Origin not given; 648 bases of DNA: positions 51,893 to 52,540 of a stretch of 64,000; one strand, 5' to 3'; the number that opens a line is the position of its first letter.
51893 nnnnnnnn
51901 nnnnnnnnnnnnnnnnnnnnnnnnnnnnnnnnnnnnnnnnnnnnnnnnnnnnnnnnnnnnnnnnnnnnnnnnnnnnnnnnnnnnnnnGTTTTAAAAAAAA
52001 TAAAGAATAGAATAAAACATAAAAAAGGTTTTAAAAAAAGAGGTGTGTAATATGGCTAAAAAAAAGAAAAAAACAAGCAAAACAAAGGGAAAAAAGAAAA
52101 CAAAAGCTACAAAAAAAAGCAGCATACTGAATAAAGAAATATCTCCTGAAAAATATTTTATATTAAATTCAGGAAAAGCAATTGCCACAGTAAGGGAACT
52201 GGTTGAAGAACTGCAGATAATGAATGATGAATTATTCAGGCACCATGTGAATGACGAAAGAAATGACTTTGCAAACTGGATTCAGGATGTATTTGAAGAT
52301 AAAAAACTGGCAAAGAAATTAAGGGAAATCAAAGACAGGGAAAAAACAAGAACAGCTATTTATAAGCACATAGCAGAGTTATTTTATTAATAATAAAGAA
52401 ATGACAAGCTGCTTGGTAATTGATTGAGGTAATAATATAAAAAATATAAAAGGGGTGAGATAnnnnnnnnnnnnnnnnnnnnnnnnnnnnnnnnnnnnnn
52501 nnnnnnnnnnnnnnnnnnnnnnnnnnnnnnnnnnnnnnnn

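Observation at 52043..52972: Tandem small paralogues of unknown function inside the glycogen operon sharing a nucleotide-identical 38-mer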

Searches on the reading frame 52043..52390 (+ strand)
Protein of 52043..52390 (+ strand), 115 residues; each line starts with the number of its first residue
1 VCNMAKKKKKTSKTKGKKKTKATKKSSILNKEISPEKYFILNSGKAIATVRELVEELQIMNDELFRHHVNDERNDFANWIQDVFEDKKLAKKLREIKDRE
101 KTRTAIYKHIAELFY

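Call 3: search_protein_families(library=pfam, proteins=[window:52043-52390:+], max_evalue=0.01)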
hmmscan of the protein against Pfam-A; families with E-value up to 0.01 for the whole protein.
window:52043-52390:+ (115 aa): 1 family
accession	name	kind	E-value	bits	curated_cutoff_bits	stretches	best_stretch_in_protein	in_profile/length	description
PF19027.5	DUF5752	-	3.4e-06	27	23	1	44-100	17-84/208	Family of unknown function (DUF5752)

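Call 6: find_homologous_proteins(query=window:52043-52390:+, max_evalue=0.001)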
Query window:52043-52390:+ (115 aa): 8 proteins with E <= 0.001 among 15 candidates.
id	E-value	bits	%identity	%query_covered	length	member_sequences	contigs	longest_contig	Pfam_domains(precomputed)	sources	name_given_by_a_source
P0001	4.2e-63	228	100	97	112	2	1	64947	PF19027.6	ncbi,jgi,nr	ncbi:hypothetical protein JW949_04435 [Candidatus Woesearchaeota archaeon]|jgi:hypothetical protein|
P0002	2.0e-53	197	91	77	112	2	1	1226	PF19027.6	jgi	-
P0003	7.7e-21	92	52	72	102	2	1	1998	PF19027.6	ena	-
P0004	1.3e-20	91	49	67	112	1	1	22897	-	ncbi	ncbi:MAG: hypothetical protein ABIA93_00680 [Candidatus Woesearchaeota archaeon]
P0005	3.6e-19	87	49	78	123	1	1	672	-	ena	-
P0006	7.4e-17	79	45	70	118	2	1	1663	-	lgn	-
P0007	1.1e-16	79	40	81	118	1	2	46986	-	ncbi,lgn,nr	ncbi:hypothetical protein JXA48_04380 [Candidatus Woesearchaeota archaeon]|nr:hypothetical protein [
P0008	2.8e-12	65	43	61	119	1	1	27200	-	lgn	-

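Call 15: find_encoding_contigs(protein=P0007, flank=10000, max_places=2)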
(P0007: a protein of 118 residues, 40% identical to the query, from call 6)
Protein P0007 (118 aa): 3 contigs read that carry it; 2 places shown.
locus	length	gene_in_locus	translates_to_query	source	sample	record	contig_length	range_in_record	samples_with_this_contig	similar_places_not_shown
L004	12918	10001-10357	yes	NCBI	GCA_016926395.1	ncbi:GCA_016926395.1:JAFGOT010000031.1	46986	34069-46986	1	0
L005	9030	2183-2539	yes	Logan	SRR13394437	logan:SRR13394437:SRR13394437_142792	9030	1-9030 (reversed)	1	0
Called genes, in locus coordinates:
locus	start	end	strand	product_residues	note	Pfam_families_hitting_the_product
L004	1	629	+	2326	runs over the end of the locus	PF15418:DUF4625 (faint), PF19077:Big_13 (faint), PF13385:Laminin_G_3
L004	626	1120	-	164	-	PF01037:AsnC_trans_reg (weak)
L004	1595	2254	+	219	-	PF02585:PIG-L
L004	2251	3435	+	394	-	PF13439:Glyco_transf_4, PF00534:Glycos_transf_1, PF13692:Glyco_trans_1_4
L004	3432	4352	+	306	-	-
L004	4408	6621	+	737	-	PF09382:RQC, PF00580:UvrD-helicase, PF13604:AAA_30 (faint), PF01443:Viral_helicase1 (faint), PF13245:AAA_19, PF13361:UvrD_C, PF13538:UvrD_C_2 (weak), PF00570:HRDC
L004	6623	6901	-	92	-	-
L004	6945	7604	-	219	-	-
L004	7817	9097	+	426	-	PF08323:Glyco_transf_5, PF13579:Glyco_trans_4_4, PF13439:Glyco_transf_4, PF20706:GT4-conflict, PF00534:Glycos_transf_1, PF13692:Glyco_trans_1_4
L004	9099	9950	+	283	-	PF03065:Glyco_hydro_57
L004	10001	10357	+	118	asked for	-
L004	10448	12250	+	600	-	PF05693:Glycogen_syn, PF08323:Glyco_transf_5 (weak), PF00534:Glycos_transf_1, PF13692:Glyco_trans_1_4 (weak), PF20706:GT4-conflict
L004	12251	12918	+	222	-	?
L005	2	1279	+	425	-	?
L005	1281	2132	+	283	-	PF03065:Glyco_hydro_57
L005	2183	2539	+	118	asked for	-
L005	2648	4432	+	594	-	PF05693:Glycogen_syn, PF08323:Glyco_transf_5 (weak), PF00534:Glycos_transf_1, PF13692:Glyco_trans_1_4 (weak), PF20706:GT4-conflict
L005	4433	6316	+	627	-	PF06202:GDE_C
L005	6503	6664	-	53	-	-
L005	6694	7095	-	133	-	PF21485:IF5A-like_N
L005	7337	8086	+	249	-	PF01798:Nop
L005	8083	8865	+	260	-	PF01269:Fibrillarin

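Call 16: find_encoding_contigs(protein=P0004, flank=10000, max_places=2)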
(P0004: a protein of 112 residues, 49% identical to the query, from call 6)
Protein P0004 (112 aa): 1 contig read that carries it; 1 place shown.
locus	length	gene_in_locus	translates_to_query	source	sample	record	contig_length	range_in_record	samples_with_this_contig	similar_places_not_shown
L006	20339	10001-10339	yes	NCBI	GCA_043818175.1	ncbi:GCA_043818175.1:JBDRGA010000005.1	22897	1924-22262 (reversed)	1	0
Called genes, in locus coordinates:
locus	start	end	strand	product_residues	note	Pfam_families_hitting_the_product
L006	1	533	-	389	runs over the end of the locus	PF08014:MATCAP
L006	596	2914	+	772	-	PF03104:DNA_pol_B_exo1, PF03175:DNA_pol_B_2 (faint), PF00136:DNA_pol_B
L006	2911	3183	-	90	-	-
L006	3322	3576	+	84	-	PF04014:MazE_antitoxin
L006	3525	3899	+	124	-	PF01850:PIN (weak)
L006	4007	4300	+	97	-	-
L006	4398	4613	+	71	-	PF03412:Peptidase_C39 (weak)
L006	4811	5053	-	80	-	-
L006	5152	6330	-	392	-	-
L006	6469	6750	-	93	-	-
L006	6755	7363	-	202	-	-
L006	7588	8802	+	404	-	PF08323:Glyco_transf_5, PF13439:Glyco_transf_4, PF13579:Glyco_trans_4_4, PF20706:GT4-conflict, PF00534:Glycos_transf_1, PF13692:Glyco_trans_1_4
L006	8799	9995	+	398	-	PF03065:Glyco_hydro_57, PF01522:Polysacc_deac_1 (faint)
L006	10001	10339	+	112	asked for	-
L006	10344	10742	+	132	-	-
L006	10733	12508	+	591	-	PF05693:Glycogen_syn, PF08323:Glyco_transf_5, PF13692:Glyco_trans_1_4 (weak), PF00534:Glycos_transf_1 (weak), PF20706:GT4-conflict (weak)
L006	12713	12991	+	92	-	-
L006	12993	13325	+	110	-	-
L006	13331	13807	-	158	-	PF13404:HTH_AsnC-type, PF13412:HTH_24, PF01037:AsnC_trans_reg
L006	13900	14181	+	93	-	-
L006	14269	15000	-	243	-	PF01978:TrmB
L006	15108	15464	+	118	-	-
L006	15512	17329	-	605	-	PF06202:GDE_C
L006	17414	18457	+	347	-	-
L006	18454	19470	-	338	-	PF01594:AI-2E_transport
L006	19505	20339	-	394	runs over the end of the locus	PF12704:MacB_PCD, PF02687:FtsX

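Call 17: find_encoding_contigs(protein=P0008, flank=10000, max_places=2)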
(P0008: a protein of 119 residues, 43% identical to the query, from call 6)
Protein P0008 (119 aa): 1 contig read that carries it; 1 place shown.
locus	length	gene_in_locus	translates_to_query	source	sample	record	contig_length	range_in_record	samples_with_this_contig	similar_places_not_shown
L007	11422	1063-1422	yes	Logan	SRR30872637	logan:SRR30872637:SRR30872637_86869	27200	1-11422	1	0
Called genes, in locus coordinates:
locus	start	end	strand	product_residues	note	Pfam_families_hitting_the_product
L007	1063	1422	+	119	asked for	-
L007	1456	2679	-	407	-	PF02812:ELFV_dehydrog_N, PF00208:ELFV_dehydrog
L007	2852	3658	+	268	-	-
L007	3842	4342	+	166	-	-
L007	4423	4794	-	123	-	PF04240:Caroten_synth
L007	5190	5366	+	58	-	-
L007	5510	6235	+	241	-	PF04536:TPM_phosphatase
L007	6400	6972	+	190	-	PF04011:LemA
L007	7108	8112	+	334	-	PF00730:HhH-GPD, PF00633:HHH (weak)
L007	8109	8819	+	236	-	PF01182:Glucosamine_iso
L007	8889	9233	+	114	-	PF00479:G6PD_N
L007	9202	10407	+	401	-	PF00479:G6PD_N, PF02781:G6PD_C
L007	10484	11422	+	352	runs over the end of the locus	PF02685:Glucokinase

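Call 28: search_protein_families(library=ncbifam, proteins=[P0001], max_evalue=0.01)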
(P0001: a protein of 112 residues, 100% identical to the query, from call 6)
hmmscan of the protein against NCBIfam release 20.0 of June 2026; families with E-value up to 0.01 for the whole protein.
P0001 (112 aa): 0 families

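Call 36: predict_structure(alignment_id=A3)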
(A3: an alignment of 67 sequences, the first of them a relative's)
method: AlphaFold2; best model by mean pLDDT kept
length: 112 residues; sequences in the alignment: 67
mean_pLDDT: 84.1   pTM: 0.72
mean pLDDT of the five models: 84.1, 82.9, 76.2, 71.4, 71.2
residues with pLDDT >= 90: 76; 70-90: 11; 50-70: 13; < 50: 12
segments of 3 or more residues with pLDDT < 50: 9-15
pLDDT, mean of each block of 10 residues (from residue 1): 54 47 71 94 94 95 95 96 94 96 92 73
secondary structure, 60 per line:
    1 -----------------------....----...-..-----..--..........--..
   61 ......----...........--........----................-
elements in order: H24-27 H47-56 H59-65 H72-81 H84-91 H96-111

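Call 38: fold_search(model_id=the predicted structure, library=pdb)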
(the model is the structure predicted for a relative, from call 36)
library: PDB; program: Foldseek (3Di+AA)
matches with E <= 10: 76; with E <= 0.001: 0
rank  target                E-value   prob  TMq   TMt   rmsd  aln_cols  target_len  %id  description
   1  4cso_D                2.2e-01  0.92  0.45  0.26   3.8        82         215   18  The structure of OrfY from Thermoproteus tenax (released 2014-03-19)
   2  4cso_B                2.7e-01  0.92  0.46  0.26   3.7        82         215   18  The structure of OrfY from Thermoproteus tenax (released 2014-03-19)
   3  6ei9_B                1.9e+00  0.13  0.33  0.15   7.3        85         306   12  Crystal structure of E. coli tRNA-dihydrouridine synthase B (DusB) (released 2018-01-17)
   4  7prd_MODEL_1_A        3.1e+00  0.06  0.21  0.19  11.4        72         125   12  Solution structure of the chimeric Nrd1-Nab3 heterodimerization domains (released 2022-01-12)
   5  2oa4_MODEL_1_A        3.3e+00  0.02  0.17  0.19  13.1       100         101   13  Solution NMR Structure: Northeast Structural Genomics Consortium Target SiR5 (released 2007-03-06)
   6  6a5l_D                3.3e+00  0.01  0.14  0.12  15.3       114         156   12  RNA polymerase II elongation complex stalled at SHL(-1) of the nucleosome, with foreign DNA (released 2018-10-03)
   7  8v5h                  4.0e+00  0.02  0.17  0.10  13.6        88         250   20  Crystal structure of MASTL Kinase domain in complex with an inhibitor (released 2025-01-22)
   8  3o50_A                4.3e+00  0.02  0.17  0.10  13.1        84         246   14  Crystal structure of benzamide 9 bound to AuroraA (released 2010-08-18)
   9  4xi8_E                4.3e+00  0.01  0.14  0.09  14.2        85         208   15  Crystal Structure of the FIC domain of Bep5 protein (VirB-translocated Bartonella effector protein) from Bartonella cl (released 2016-01-13)
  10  6s75_A                4.5e+00  0.03  0.23  0.11  13.5       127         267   11  Crystal structure of Nek7 bound to compound 51 (released 2020-06-10)
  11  9muq                  4.8e+00  0.08  0.22  0.23   4.6        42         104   21  Crystal structure of unbound N-SH2 domain of SHP2 (1AYD conditions) (released 2026-01-07)
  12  7w75_C                4.8e+00  0.08  0.23  0.17   8.3        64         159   14  Crystal structure of the K. lactis Bre1 RBD in complex with Rad6, crystal form I (released 2023-03-29)
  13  8urb_C                4.8e+00  0.06  0.22  0.34  10.1        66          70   15  Porcine epidemic diarrhea virus complete core polymerase complex (released 2023-11-15)
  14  1vhn                  4.8e+00  0.04  0.26  0.12   8.2        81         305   21  Crystal structure of a putative flavin oxidoreductase with flavin (released 2003-12-30)
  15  9dqz_P                5.1e+00  0.06  0.13  0.19   6.7        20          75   20  Structure of western equine encephalitis virus McMillan VLP in complex with human VLDLR (released 2025-03-26)
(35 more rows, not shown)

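Call 55: search_protein_families(library=phrogs, proteins=[P0001], max_evalue=1)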
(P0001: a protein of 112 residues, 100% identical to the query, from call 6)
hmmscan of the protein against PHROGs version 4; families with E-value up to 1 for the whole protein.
P0001 (112 aa): 4 families
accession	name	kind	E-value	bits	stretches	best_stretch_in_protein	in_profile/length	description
phrog_11818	-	unknown function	0.0076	16.1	1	44-108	224-288/295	-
phrog_10284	-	unknown function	0.045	15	1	77-110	20-53/61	-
phrog_6696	-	unknown function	0.052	14.9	1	44-88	22-66/86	-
phrog_30408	-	unknown function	0.77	9.9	1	6-99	144-236/318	-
